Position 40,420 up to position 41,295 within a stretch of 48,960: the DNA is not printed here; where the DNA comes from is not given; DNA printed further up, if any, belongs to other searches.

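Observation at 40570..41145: Peptide-deformylase homolog translationally coupled inside hutH-hutU-def-hutF-hutI, in the slot where hutG is missing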

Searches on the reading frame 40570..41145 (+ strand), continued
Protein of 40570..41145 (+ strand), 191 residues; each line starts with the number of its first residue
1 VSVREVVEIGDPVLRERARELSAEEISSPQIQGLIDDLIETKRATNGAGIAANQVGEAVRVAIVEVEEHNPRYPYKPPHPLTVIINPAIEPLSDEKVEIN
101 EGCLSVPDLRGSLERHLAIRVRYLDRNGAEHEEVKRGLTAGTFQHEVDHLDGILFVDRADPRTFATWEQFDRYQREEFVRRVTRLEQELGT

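Call 59: find_homologous_proteins(query=P0271, max_evalue=1e-30)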
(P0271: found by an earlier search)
Query P0271 (659 aa): 2861 proteins with E <= 1e-30 among 8000 candidates; the best 120 are listed.
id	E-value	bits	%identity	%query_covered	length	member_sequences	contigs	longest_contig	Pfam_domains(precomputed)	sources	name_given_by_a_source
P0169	0.0e+0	1497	100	100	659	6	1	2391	PF01327.27,PF07969.18,PF01979.27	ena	-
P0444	0.0e+0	1051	71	99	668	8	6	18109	PF01327.27,PF07969.18,PF01979.27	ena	-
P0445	2.8e-285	966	64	99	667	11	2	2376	PF01327.27,PF07969.18,PF01979.27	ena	-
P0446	1.3e-280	951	61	98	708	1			PF01327.27,PF07969.18,PF01979.27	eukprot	eukprot:m.1632352 g.1632352 ORF g.1632352 m.1632352 type:complete len:709 (-) comp25405_c0_seq2:7053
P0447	1.2e-262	891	60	99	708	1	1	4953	PF01327.27,PF07969.18,PF01979.27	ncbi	-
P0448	3.9e-256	870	61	93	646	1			PF01327.27,PF07969.18,PF01979.27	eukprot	eukprot:CAMPEP_0185030836 /NCGR_PEP_ID=MMETSP1103-20130426/17918_1 /TAXON_ID=36769 /ORGANISM="Paraph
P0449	1.7e-253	861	59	99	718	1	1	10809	PF01327.27,PF07969.18,PF01979.27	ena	-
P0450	2.7e-253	860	60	100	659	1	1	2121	PF01327.27,PF07969.18,PF01979.27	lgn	-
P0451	4.2e-248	843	55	99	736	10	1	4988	PF01327.27,PF07969.18,PF01979.27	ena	-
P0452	2.2e-245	834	57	67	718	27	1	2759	PF01327.27,PF07969.18,PF01979.27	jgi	-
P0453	9.8e-243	825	56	99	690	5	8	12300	PF01327.27,PF07969.18,PF01979.27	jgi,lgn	jgi:formimidoylglutamate deiminase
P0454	1.1e-240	819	60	99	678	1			PF01327.27,PF07969.18,PF01979.27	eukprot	eukprot:g1015.t1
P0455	1.2e-240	819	62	90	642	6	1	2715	PF01327.27,PF07969.18,PF01979.27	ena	-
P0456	2.9e-238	811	59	100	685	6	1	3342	PF01327.27,PF01979.27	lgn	-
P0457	2.9e-234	797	55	94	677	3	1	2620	PF01327.27,PF07969.18,PF01979.27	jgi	-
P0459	2.2e-175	603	55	82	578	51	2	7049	PF01327.27,PF07969.18,PF01979.27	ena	-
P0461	5.8e-146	506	55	61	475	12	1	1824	PF01327.27,PF01979.27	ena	-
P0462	4.2e-130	453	55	61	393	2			PF07969.18,PF01979.27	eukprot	eukprot:TRINITY_DN10604_c0_g1_i1.p1 TRINITY_DN10604_c0_g1~~TRINITY_DN10604_c0_g1_i1.p1 ORF type:comp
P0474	5.7e-122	426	59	50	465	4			PF01327.27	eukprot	eukprot:m.28482 g.28482 ORF g.28482 m.28482 type:complete len:466 (+) comp6555_c0_seq2:206-1603(+)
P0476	2.0e-121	425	49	67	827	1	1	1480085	PF01546.34,PF07969.18,PF01979.27,PF07687.20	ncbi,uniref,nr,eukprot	ncbi:hypothetical protein Poli38472_006475 [Pythium oligandrum]|uniref:Formiminoglutamate deiminase 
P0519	2.8e-118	414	46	67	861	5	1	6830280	PF01546.34,PF07969.18,PF01979.27,PF07687.20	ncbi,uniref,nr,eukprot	ncbi:hypothetical protein PHYSODRAFT_333917 [Phytophthora sojae]|uniref:Formiminoglutamate deiminase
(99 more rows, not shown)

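Call 60: search_protein_families(library=pfam, proteins=[P0519, P0476, P0446, P0448, P0454, P0447, P0474], max_evalue=0.00001)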
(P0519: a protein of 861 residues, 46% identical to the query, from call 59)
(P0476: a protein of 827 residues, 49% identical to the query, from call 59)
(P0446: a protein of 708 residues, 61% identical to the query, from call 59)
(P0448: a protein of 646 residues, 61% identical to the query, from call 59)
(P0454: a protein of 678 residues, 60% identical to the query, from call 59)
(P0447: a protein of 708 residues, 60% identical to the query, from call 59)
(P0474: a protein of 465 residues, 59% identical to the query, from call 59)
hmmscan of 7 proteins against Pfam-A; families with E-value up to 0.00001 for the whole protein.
P0519 (861 aa): 4 families
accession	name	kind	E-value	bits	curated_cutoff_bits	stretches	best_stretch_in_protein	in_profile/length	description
PF01979.26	Amidohydro_1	-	1.1e-39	137.1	25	1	91-476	2-344/345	Amidohydrolase family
PF01546.33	Peptidase_M20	-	4.4e-17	63.1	24.6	1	588-851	1-202/206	Peptidase family M20/M25/M40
PF07687.19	M20_dimer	-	1.8e-16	60.4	21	1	682-772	3-95/107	Peptidase dimerisation domain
PF07969.17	Amidohydro_3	-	6.2e-09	36.3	29.7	0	264-445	264-451/472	Amidohydrolase family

P0476 (827 aa): 4 families
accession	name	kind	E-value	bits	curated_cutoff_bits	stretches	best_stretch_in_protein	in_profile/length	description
PF01979.26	Amidohydro_1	-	9.7e-41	140.6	25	1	62-446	2-344/345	Amidohydrolase family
PF07687.19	M20_dimer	-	9e-20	71.1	21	1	648-743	3-100/107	Peptidase dimerisation domain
PF01546.33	Peptidase_M20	-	9.5e-20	71.8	24.6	1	554-818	1-203/206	Peptidase family M20/M25/M40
PF07969.17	Amidohydro_3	-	4.9e-11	43.2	29.7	1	109-444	149-468/472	Amidohydrolase family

P0446 (708 aa): 3 families
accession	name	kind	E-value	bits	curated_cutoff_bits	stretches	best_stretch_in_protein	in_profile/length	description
PF01979.26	Amidohydro_1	-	9.9e-40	137.3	25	1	307-689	1-329/345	Amidohydrolase family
PF01327.26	Pep_deformylase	-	6.8e-39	133.4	22.8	1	11-167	3-152/156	Polypeptide deformylase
PF07969.17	Amidohydro_3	-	2.2e-08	34.5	29.7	0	357-672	152-450/472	Amidohydrolase family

P0448 (646 aa): 3 families
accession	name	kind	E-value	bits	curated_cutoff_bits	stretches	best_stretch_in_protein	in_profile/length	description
PF01979.26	Amidohydro_1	-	4.2e-40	138.5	25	1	249-639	2-344/345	Amidohydrolase family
PF01327.26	Pep_deformylase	-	2.9e-31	108.6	22.8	1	1-119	38-151/156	Polypeptide deformylase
PF07969.17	Amidohydro_3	-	1.5e-13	51.5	29.7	1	300-612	153-455/472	Amidohydrolase family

P0454 (678 aa): 3 families
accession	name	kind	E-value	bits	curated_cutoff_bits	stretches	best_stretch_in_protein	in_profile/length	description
PF01979.26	Amidohydro_1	-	5.3e-47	161.2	25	1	285-670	2-344/345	Amidohydrolase family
PF01327.26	Pep_deformylase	-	3.6e-35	121.3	22.8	1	14-169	2-150/156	Polypeptide deformylase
PF07969.17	Amidohydro_3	-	2.1e-15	57.6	29.7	1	323-671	147-466/472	Amidohydrolase family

P0447 (708 aa): 3 families
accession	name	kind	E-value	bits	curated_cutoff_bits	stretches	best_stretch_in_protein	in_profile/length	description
PF01979.26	Amidohydro_1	-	1.7e-36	126.6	25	1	301-706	2-344/345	Amidohydrolase family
PF01327.26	Pep_deformylase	-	2.2e-36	125.3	22.8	1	12-164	3-148/156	Polypeptide deformylase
PF07969.17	Amidohydro_3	-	5.5e-14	52.9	29.7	1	349-705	151-469/472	Amidohydrolase family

P0474 (465 aa): 1 family
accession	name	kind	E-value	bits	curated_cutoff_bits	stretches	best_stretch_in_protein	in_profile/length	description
PF01327.26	Pep_deformylase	-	1.6e-38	132.2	22.8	1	15-168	2-148/156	Polypeptide deformylase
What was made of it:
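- Oomycetes have HutF-M20 fusions (calls 59, 60).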

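Call 61: list_cluster_members(proteins=[P0448, P0446, P0454, P0447, P0182, P0319, P0474, P0444, P0453, P0462])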
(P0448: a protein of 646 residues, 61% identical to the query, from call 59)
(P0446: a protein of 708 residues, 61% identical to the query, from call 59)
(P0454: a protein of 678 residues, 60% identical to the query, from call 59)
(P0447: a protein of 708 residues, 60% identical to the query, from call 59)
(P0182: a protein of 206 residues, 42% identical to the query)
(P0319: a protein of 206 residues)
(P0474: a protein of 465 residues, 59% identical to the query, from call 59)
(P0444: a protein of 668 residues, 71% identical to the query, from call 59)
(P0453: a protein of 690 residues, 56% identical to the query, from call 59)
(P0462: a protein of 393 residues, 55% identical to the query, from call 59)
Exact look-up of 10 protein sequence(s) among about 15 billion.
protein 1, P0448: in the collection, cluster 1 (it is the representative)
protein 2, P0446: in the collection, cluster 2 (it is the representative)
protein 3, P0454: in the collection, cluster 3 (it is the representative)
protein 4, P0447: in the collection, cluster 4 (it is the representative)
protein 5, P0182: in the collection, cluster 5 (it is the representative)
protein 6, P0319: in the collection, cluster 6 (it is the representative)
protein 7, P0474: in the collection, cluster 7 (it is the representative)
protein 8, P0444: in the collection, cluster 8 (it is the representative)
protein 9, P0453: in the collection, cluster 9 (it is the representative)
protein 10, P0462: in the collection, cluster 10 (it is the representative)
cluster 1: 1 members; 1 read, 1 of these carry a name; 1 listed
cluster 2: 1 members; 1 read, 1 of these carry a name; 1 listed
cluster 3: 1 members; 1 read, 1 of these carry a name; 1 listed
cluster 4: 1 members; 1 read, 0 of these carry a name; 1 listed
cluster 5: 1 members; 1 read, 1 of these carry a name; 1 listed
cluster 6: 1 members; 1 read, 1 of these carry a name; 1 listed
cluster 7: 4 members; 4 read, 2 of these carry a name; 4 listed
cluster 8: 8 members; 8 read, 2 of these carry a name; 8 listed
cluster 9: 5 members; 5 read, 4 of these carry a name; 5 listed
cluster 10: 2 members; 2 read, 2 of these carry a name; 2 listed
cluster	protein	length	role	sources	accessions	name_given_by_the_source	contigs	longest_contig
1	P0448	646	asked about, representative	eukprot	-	CAMPEP_0185030836 /NCGR_PEP_ID=MMETSP1103-20130426/17918_1 /TAXON_ID=36769 ...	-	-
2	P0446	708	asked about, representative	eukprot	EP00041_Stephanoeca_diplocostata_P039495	m.1632352 g.1632352 ORF g.1632352 m.1632352 type:complete len:709 (-) ...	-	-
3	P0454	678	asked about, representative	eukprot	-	g1015.t1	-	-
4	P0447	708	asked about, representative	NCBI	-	-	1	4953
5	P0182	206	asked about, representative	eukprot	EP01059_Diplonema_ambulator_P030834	TRINITY_DN5445_c0_g1_i1.p1 TRINITY_DN5445_c0_g1~~TRINITY_DN5445_c0_g1_i1.p1 ORF ...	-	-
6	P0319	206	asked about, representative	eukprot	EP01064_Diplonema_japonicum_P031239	TRINITY_DN5522_c0_g3_i1.p1 TRINITY_DN5522_c0_g3~~TRINITY_DN5522_c0_g3_i1.p1 ORF ...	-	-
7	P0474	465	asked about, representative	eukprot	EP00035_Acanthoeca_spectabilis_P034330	m.28482 g.28482 ORF g.28482 m.28482 type:complete len:466 (+) comp6555_c0_seq2:206-1603(+)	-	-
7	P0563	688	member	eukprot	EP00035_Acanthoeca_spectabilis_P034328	m.28471 g.28471 ORF g.28471 m.28471 type:complete len:689 (+) comp6555_c0_seq1:206-2272(+)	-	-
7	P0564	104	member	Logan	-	-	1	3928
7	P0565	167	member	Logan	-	-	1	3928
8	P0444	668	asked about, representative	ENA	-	-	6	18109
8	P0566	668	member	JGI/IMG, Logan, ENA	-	formimidoylglutamate deiminase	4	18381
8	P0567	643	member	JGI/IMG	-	formimidoylglutamate deiminase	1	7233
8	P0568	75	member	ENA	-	-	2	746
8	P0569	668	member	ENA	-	-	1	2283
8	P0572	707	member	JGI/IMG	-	-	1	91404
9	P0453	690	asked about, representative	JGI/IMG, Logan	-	formimidoylglutamate deiminase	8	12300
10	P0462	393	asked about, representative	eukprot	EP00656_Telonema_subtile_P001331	TRINITY_DN10604_c0_g1_i1.p1 TRINITY_DN10604_c0_g1~~TRINITY_DN10604_c0_g1_i1.p1 ORF ...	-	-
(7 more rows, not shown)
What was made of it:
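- The subfamily exists as a HutF fusion in eukaryotes (calls 59-61).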

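Call 63: predict_structure(alignment_id=A2)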
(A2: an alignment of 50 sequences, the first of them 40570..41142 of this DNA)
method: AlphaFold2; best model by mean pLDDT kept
length: 191 residues; sequences in the alignment: 50
mean_pLDDT: 95.3   pTM: 0.91
mean pLDDT of the five models: 95.3, 95.2, 94.6, 94.3, 86.6
residues with pLDDT >= 90: 175; 70-90: 15; 50-70: 1; < 50: 0
segments of 3 or more residues with pLDDT < 50: none
pLDDT, mean of each block of 10 residues (from residue 1): 94 98 97 98 96 98 95 90 98 96 95 97 98 97 98 96 94 92 87 54
secondary structure, 60 per line:
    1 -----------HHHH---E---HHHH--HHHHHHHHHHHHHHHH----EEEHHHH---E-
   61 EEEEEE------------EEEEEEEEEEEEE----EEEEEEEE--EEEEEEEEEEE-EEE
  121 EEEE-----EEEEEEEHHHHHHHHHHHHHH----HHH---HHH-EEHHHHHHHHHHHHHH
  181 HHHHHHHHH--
elements in order: H12-15 H23-26 H29-44 E49-51 H52-55 E61-66 E79-91 E96-103 E106-116 E118-124 E130-136 H137-150 H167-189
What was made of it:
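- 40570..41145 (+): PDF-fold gene (191 aa), proposed N-formyl-L-glutamate deformylase (step 5; functional analogue of HutG). AF2 model pLDDT 95.3 (call 63).
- On Peptide deformylase family (Pfam PF01327; NCBIfam TIGR00079/NF001159): AF2 pLDDT 95.3, pTM 0.91 (call 63).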

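Call 68: fold_search(model_id=the predicted structure, library=pdb)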
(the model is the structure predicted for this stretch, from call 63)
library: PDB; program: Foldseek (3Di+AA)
matches with E <= 10: 718; with E <= 0.001: 162
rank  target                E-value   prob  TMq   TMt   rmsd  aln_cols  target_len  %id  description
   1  1sv2_B                3.4e-21  1.00  0.87  0.96   1.0       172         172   40  Crystal Structure of Peptide Deformylase from Leptospira Interrogans (LiPDF) at pH7.5 (released 2005-08-09)
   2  1y6h_A                1.4e-20  1.00  0.84  0.91   2.2       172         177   40  Crystal structure of LIPDF (released 2004-12-21)
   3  1sv2_A                1.7e-20  1.00  0.86  0.96   1.0       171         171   40  Crystal Structure of Peptide Deformylase from Leptospira Interrogans (LiPDF) at pH7.5 (released 2005-08-09)
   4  1zxz_B                1.8e-19  1.00  0.84  0.84   2.2       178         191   39  X-ray structure of peptide deformylase from Arabidopsis thaliana (AtPDF1A); crystals grown in PEG-5000 MME as precipit (released 2005-09-27)
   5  4je6_A                2.7e-19  1.00  0.85  0.84   1.8       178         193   38  Crystal structure of a human-like mitochondrial peptide deformylase (released 2014-02-26)
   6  1szz_A                3.4e-19  1.00  0.85  0.95   1.2       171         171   40  Crystal structure of peptide deformylase from Leptospira Interrogans complexed with inhibitor actinonin (released 2005-08-16)
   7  1zxz_A                4.1e-19  1.00  0.82  0.81   3.2       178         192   39  X-ray structure of peptide deformylase from Arabidopsis thaliana (AtPDF1A); crystals grown in PEG-5000 MME as precipit (released 2005-09-27)
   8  4je6_B                5.0e-19  1.00  0.85  0.86   1.7       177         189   38  Crystal structure of a human-like mitochondrial peptide deformylase (released 2014-02-26)
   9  4je8_A                6.4e-19  1.00  0.84  0.83   1.8       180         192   38  Crystal structure of a human-like mitochondrial peptide deformylase in complex with Met-Ala-Ser (released 2014-02-26)
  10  5kob_A                8.2e-19  1.00  0.85  0.94   1.1       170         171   40  Crystal structure of a peptide deformylase from Burkholderia xenovorans (released 2016-07-13)
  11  5kob_C                1.3e-18  1.00  0.84  0.95   0.9       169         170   40  Crystal structure of a peptide deformylase from Burkholderia xenovorans (released 2016-07-13)
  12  6jf9_A                1.7e-18  1.00  0.79  0.95   1.3       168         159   38  Apo crystal structure of class I type b peptide deformylase from Pseudomonas aeruginosa (released 2020-02-12)
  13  6jfc_B                3.0e-18  1.00  0.81  0.96   1.0       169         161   38  Actinonin bound crystal structure of class I type b peptide deformylase from Pseudomonas aeruginosa (released 2020-02-12)
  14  6jfd_C                3.8e-18  1.00  0.80  0.95   1.1       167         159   39  K1U bound crystal structure of class I type b peptide deformylase from Pseudomonas aeruginosa (released 2020-02-12)
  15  6jfe_B                4.6e-18  1.00  0.79  0.95   1.1       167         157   38  K2U bound crystal structure of class I type b peptide deformylase from Pseudomonas aeruginosa (released 2020-02-12)
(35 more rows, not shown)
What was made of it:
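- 40570..41145 (+): Best structural match Leptospira PDF 1sv2, rmsd 1.0 Å, TM 0.96 (call 68).
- On Peptide deformylase family (Pfam PF01327; NCBIfam TIGR00079/NF001159): Foldseek top hits are all PDFs; 1sv2_B has E=3.4e-21, TM 0.96, rmsd 1.0 Å (call 68).
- PDF fold at pLDDT 95.3; rmsd 1.0 Å to LiPDF (calls 63, 68). It has a canonical PDF fold (call 68).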

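Call 71: find_encoding_contigs(protein=P0572, flank=10000, max_places=1)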
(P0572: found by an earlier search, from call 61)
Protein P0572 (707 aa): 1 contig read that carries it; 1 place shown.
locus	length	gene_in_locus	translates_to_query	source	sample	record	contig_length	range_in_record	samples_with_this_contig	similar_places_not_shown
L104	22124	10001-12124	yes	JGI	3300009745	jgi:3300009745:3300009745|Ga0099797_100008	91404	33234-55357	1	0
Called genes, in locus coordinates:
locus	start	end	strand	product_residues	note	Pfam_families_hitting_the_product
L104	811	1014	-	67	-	-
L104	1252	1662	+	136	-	-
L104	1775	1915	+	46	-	-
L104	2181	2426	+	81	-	-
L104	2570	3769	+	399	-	PF00036:EF-hand_1 (faint), PF13202:EF-hand_5 (faint), PF13405:EF-hand_6 (faint), PF13499:EF-hand_7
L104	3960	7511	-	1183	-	PF13516:LRR_6 (faint), PF12796:Ank_2, PF13637:Ank_4 (faint), PF00023:Ank (faint), PF13606:Ank_3 (faint), PF13857:Ank_5 (faint), PF12796:Ank_2 (weak)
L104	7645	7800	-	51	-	-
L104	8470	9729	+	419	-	PF10188:Oscp1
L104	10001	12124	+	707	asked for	PF01327:Pep_deformylase, PF01979:Amidohydro_1, PF07969:Amidohydro_3 (weak)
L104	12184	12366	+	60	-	-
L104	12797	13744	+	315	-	-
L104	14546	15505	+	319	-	PF03167:UDG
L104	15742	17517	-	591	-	PF00106:adh_short (weak)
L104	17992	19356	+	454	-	PF14108:ABA4-like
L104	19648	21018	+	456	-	PF01466:Skp1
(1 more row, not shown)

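Call 80: find_related_loci(query=A3, collection=metagenome_contigs, flank=8000)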
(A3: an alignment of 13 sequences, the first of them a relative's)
Query A3 (437 aa) in metagenome_contigs; peptide patterns used: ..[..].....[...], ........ (x = any residue, [..] = any of these).
600 stretches matched a pattern (row limit reached: there are more); 595 encode a relative of the query (tblastn E <= 1e-3); the best 80 are kept; 80 distinct loci.
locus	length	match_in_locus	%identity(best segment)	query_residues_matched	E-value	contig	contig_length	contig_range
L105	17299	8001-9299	68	3-437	0e+0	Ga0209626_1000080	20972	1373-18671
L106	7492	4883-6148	58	2-433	3e-153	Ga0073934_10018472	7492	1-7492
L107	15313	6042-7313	55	3-437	8e-153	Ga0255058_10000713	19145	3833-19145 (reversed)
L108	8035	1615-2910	54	2-433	4e-146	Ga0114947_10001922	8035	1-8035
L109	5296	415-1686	57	1-433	2e-142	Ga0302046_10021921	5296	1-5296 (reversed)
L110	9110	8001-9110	59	3-384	5e-141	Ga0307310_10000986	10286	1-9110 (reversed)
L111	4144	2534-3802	54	3-433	4e-144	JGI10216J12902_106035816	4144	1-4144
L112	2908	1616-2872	55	1-431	3e-147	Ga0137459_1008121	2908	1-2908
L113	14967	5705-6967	54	2-435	1e-139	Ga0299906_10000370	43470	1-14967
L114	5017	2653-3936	55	2-433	5e-140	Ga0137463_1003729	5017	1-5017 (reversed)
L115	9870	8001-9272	50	3-436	3e-132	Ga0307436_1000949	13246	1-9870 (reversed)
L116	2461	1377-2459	57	4-365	5e-135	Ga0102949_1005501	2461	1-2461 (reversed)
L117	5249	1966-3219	47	1-431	2e-122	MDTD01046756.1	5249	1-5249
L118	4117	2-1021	56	82-433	2e-120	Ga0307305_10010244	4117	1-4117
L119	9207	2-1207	48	20-433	8e-108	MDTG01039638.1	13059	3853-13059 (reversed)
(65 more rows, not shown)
